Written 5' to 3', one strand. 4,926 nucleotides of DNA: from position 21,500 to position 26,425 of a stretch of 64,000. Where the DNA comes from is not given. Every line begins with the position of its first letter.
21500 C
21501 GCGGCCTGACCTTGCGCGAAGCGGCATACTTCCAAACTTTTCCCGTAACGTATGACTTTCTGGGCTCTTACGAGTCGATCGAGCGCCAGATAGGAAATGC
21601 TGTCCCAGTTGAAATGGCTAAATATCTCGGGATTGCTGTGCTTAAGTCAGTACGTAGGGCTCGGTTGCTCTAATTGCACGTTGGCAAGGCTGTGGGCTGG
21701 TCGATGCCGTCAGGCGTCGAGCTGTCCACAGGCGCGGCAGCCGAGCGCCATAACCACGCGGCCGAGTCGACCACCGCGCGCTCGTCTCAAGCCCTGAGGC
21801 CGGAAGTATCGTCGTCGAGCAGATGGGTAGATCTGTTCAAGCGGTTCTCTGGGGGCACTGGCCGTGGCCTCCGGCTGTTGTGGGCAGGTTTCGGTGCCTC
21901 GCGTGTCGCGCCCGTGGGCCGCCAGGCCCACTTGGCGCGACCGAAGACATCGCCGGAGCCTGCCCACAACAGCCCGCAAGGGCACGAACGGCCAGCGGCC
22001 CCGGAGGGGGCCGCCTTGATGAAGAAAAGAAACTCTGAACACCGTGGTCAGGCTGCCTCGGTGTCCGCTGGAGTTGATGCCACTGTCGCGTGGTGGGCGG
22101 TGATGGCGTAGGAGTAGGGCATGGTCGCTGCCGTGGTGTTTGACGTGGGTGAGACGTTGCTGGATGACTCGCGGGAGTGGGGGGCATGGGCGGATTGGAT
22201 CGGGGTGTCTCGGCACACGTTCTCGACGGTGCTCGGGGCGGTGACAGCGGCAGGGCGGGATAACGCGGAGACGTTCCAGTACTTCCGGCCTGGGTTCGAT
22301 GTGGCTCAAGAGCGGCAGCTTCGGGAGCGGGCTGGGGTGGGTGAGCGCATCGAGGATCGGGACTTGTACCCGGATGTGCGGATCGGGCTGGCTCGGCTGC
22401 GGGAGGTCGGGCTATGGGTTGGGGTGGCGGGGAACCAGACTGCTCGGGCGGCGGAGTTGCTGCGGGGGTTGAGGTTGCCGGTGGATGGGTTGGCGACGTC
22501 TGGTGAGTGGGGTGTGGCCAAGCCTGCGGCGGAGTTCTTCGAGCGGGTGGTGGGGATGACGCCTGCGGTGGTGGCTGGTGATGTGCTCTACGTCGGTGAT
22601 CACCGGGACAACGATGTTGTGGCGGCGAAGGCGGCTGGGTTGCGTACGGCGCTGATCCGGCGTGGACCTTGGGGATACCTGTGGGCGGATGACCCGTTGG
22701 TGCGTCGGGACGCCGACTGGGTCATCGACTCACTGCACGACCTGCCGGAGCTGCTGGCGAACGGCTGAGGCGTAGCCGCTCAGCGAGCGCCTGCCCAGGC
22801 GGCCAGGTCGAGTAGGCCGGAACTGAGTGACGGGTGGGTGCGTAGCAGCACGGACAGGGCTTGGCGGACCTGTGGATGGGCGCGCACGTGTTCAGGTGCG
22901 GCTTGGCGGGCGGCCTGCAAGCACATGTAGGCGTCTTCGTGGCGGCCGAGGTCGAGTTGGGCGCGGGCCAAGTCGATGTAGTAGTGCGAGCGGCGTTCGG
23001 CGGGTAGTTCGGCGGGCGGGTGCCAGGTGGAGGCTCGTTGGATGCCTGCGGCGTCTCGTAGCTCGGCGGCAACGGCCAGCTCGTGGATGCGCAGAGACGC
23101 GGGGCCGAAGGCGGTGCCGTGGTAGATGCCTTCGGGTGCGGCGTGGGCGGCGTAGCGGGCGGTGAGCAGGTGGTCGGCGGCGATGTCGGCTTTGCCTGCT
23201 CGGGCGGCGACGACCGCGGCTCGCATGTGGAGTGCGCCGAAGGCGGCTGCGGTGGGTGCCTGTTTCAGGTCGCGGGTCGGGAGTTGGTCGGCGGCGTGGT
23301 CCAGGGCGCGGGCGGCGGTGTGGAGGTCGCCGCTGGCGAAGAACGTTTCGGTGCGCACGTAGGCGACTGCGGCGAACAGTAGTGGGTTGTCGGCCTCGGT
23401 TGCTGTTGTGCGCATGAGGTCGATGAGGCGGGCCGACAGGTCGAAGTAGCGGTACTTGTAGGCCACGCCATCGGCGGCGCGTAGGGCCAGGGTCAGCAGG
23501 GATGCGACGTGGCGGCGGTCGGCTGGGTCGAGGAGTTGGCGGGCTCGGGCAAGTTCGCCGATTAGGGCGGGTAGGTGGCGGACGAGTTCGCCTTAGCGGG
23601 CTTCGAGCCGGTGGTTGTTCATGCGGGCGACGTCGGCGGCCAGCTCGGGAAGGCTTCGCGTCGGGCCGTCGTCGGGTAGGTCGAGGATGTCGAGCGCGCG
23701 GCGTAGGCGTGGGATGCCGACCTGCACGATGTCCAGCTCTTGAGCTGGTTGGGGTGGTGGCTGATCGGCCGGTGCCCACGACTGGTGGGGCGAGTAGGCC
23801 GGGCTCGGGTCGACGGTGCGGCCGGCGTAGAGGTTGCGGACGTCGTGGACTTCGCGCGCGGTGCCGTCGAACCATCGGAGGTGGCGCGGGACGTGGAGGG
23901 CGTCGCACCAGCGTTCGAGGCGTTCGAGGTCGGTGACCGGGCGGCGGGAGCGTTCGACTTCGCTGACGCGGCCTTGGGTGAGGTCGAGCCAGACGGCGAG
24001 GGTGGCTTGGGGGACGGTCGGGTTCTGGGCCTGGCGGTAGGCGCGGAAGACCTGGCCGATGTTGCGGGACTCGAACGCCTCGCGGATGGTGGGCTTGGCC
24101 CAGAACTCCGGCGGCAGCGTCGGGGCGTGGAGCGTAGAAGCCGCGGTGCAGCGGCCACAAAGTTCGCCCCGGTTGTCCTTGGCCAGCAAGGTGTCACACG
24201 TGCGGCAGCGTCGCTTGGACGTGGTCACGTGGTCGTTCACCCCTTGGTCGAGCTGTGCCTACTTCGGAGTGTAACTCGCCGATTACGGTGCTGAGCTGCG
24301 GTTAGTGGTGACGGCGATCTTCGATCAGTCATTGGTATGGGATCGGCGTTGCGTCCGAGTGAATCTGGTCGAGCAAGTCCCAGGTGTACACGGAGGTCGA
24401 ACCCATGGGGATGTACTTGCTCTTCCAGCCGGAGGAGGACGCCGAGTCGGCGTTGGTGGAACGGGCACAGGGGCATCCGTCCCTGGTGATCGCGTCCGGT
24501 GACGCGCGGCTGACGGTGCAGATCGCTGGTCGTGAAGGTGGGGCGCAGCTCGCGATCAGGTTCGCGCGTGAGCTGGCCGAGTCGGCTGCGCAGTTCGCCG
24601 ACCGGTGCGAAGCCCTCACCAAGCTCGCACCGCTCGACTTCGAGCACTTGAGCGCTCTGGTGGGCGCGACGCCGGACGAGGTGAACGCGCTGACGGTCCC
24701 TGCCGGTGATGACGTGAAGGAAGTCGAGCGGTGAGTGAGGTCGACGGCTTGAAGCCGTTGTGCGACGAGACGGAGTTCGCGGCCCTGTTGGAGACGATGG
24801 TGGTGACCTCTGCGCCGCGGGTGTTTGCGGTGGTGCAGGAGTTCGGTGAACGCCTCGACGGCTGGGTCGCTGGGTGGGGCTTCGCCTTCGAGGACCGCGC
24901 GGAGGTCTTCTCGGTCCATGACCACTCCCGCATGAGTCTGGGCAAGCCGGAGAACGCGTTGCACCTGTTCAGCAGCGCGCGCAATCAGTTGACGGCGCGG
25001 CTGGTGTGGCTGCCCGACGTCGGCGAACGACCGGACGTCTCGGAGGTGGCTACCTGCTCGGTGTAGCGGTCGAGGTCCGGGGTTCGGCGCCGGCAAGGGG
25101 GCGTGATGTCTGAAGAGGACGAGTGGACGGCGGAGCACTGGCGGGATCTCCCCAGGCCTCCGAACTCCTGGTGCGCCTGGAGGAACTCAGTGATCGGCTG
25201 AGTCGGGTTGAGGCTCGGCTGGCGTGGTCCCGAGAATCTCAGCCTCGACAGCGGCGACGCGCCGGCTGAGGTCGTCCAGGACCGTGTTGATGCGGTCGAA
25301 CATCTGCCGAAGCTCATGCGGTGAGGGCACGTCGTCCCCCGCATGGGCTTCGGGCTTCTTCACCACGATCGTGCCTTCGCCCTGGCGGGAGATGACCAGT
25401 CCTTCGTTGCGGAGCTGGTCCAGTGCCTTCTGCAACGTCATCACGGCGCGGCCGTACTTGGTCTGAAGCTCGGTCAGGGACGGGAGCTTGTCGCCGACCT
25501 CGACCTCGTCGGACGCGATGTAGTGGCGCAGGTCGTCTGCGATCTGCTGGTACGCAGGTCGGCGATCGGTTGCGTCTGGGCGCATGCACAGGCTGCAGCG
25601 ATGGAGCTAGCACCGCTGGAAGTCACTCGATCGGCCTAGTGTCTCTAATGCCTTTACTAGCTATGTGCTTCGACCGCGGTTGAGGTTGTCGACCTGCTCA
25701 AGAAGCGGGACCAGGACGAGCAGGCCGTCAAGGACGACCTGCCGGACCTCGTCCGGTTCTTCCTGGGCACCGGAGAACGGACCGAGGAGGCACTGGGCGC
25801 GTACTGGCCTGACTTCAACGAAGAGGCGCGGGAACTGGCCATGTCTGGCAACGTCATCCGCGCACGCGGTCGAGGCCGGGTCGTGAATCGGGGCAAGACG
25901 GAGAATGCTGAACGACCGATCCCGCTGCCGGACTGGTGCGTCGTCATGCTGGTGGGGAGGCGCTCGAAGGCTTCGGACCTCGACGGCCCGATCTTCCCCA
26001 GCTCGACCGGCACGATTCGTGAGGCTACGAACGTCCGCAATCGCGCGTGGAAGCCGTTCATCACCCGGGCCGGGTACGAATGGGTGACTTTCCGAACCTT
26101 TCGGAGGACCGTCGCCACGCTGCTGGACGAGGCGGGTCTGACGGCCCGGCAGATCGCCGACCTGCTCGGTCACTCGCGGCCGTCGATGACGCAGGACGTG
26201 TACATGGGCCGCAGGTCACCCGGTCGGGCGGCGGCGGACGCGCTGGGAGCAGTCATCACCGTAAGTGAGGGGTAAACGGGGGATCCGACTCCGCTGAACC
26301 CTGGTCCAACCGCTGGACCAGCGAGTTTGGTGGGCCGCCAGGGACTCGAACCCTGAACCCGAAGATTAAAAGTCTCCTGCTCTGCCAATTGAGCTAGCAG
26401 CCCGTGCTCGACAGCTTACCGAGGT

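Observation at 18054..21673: GHKL-ATPase/Mrr-like nuclease fusion next to a C5-cytosine methyltransferase: candidate uncharacterised ATP-dependent restriction module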

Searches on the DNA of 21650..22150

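Call 44: search_rna_families(source=window, start=21650, end=22150, threshold=evalue, max_evalue=1, show_alignments=2)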
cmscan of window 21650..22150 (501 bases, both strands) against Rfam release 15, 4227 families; matches with E-value up to 1: 1.
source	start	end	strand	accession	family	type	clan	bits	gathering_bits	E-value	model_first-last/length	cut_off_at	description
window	21703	21722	+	RF01343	CRISPR-DR33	Gene; CRISPR;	-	18.8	39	0.26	16-35/37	no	CRISPR RNA direct repeat element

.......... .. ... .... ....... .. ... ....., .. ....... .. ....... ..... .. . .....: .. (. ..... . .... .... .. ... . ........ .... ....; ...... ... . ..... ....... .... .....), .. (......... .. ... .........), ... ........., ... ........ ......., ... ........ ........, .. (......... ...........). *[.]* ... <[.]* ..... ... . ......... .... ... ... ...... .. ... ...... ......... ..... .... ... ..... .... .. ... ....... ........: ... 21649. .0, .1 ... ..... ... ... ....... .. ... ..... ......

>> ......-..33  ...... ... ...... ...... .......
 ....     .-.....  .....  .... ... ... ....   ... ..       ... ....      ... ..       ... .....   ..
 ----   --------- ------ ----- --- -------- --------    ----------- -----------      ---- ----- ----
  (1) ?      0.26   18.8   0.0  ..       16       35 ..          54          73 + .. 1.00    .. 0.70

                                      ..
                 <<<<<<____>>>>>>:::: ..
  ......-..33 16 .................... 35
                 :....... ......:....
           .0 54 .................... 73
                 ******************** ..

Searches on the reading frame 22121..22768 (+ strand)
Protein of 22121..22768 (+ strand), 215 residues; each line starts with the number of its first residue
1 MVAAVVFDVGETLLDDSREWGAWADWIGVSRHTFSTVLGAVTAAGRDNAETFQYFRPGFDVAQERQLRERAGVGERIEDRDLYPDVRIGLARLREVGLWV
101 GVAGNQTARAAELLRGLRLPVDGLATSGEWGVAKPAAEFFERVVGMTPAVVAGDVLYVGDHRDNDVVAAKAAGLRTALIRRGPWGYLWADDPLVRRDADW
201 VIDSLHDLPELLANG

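Call 6: search_protein_families(library=pfam, proteins=[window:22121-22768:+], max_evalue=0.01)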
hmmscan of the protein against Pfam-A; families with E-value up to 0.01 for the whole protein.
window:22121-22768:+ (215 aa): 3 families
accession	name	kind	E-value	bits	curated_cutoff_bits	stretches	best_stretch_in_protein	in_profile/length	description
PF00702.32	Hydrolase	-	3.7e-09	37.7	26.4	1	3-173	2-191/191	haloacid dehalogenase-like hydrolase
PF13242.12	Hydrolase_like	-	9.9e-09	35.4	22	1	133-208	3-75/75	HAD-hyrolase-like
PF13419.12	HAD_2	-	1.6e-06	28.8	23.8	1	6-178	2-177/178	Haloacid dehalogenase-like hydrolase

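Call 7: search_protein_families(library=padloc, proteins=[window:22121-22768:+], max_evalue=0.01)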
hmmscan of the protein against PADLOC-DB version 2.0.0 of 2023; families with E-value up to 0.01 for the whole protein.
window:22121-22768:+ (215 aa): 0 families

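Call 8: search_protein_families(library=ncbifam, proteins=[window:22121-22768:+], max_evalue=0.01)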
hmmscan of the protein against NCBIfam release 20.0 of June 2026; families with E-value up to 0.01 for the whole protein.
window:22121-22768:+ (215 aa): 21 families
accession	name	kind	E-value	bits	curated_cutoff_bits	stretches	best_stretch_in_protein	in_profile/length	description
TIGR02253.1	CTE7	subfamily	6.4e-15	55.5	169.75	1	82-208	95-220/221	TIGR02253 family HAD-type hydrolase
NF053830.1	RUBPPhHalo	equivalog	1.1e-12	48.1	330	1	77-211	99-233/234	ribulose-1,5-bisphosphate 5-phosphatase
TIGR02252.1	DREG-2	subfamily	4.1e-12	46.3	155.2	1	82-178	106-203/203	HAD hydrolase, REG-2-like, family IA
TIGR01662.1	HAD-SF-IIIA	subfamily_domain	3.5e-10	40.1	44.6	1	77-181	21-140/141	HAD-IIIA family hydrolase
TIGR01449.2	PGP_bact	equivalog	8e-10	38.6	180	1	80-212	84-213/213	phosphoglycolate phosphatase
NF009695.0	PRK13222.1-2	equivalog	3.6e-09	36.5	225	1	79-213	92-223/226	phosphoglycolate phosphatase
TIGR01428.1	HAD_type_II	equivalog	6.4e-09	36.1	125.4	1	68-181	78-192/197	haloacid dehalogenase type II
TIGR02254.1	YjjG_YfnB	equivalog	4.6e-07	29.5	159.9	1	101-179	121-196/223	YjjG family noncanonical pyrimidine nucleotidase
TIGR01549.1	HAD-SF-IA-v1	subfamily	3.5e-06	27.5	23.3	1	100-173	79-149/149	HAD-IA family hydrolase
NF009697.0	PRK13222.1-4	equivalog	7.5e-06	25.4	327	1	80-208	93-218/232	phosphoglycolate phosphatase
NF006976.0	PRK09449.1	equivalog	4.1e-05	23.2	183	1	116-180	132-196/225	pyrimidine 5'-nucleotidase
NF009698.0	PRK13223.1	equivalog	4.5e-05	22.8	466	1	134-208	159-225/272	phosphoglycolate phosphatase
TIGR01668.1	YqeG_hyp_ppase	hypoth_equivalog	4.7e-05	23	89.1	1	78-183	40-139/170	YqeG family HAD IIIA-type phosphatase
NF009696.0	PRK13222.1-3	equivalog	8.8e-05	22.3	359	1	91-212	97-216/223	N-acetylmuramic acid 6-phosphate phosphatase MupP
NF009700.0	PRK13226.1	equivalog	0.00015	21.6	342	1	149-208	165-220/229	phosphoglycolate phosphatase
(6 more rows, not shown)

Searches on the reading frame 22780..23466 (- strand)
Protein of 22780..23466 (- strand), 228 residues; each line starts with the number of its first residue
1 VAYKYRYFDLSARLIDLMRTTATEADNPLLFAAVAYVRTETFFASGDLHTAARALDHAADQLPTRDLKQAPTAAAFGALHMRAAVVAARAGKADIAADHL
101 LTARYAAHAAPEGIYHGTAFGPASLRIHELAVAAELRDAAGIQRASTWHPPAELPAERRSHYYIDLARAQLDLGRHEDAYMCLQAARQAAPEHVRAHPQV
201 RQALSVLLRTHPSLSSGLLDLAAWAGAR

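Call 59: search_protein_families(library=pfam, proteins=[window:22780-23466:-], max_evalue=0.05)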
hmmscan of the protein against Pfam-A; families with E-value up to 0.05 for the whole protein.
window:22780-23466:- (228 aa): 4 families
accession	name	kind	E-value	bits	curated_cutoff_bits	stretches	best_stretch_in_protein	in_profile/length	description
PF23300.3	HEAT_Nup120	-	3.2e-05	24.3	29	1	32-190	26-155/170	Nucleoporin Nup120, HEAT repeats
PF13428.12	TPR_14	-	0.012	16.7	23.5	1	163-197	4-38/44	Tetratricopeptide repeat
PF13424.12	TPR_12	-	0.018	15.7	30.1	1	163-210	6-54/77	Tetratricopeptide repeat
PF07721.20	TPR_4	-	0.037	15.1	27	0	162-179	3-20/26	Tetratricopeptide repeat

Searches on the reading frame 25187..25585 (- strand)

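Call 59: search_protein_families(library=pfam, proteins=[window:25187-25585:-], max_evalue=0.05)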
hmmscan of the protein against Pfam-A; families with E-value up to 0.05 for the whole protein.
window:25187-25585:- (132 aa): 5 families
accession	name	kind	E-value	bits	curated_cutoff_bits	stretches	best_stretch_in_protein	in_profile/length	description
PF00392.27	GntR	-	2.1e-18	66.1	27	1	12-74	2-64/64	Bacterial regulatory proteins, gntR family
PF14502.12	HTH_41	-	3.3e-05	23.7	25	1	30-70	2-43/48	Helix-turn-helix domain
PF20024.5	DUF6432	-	0.018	15.7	29.6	1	37-101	31-94/97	Family of unknown function (DUF6432)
PF07106.19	TBPIP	-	0.018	15.4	22.8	1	40-67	26-51/62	TBPIP/Hop2 winged helix domain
PF02082.26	Rrf2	-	0.035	14.7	30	0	33-78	22-68/132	Iron-dependent Transcriptional regulator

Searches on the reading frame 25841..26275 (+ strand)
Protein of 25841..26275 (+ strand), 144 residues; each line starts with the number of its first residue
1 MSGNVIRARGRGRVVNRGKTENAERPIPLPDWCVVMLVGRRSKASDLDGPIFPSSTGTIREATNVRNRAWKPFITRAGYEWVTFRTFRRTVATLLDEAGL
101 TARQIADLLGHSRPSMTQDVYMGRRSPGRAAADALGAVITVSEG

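Call 59: search_protein_families(library=pfam, proteins=[window:25841-26275:+], max_evalue=0.05)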
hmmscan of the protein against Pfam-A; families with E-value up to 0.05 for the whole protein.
window:25841-26275:+ (144 aa): 6 families
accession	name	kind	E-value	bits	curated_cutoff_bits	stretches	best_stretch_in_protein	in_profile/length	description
PF00589.27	Phage_integrase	-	1.1e-08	35.4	27.1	1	13-122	57-166/172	Phage integrase family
PF13560.12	HTH_31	-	0.0085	16.8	27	1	89-138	4-53/64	Helix-turn-helix domain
PF12802.13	MarR_2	-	0.013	16.1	27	1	94-118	14-39/61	MarR family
PF13412.12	HTH_24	-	0.03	14.3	21.9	1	92-115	10-33/48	Winged helix-turn-helix DNA-binding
PF03990.20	DUF348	-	0.032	14.4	24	0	82-101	10-29/41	G5-linked-Ubiquitin-like domain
PF13384.12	HTH_23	-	0.04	14.2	24.6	0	88-114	7-32/50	Homeodomain-like domain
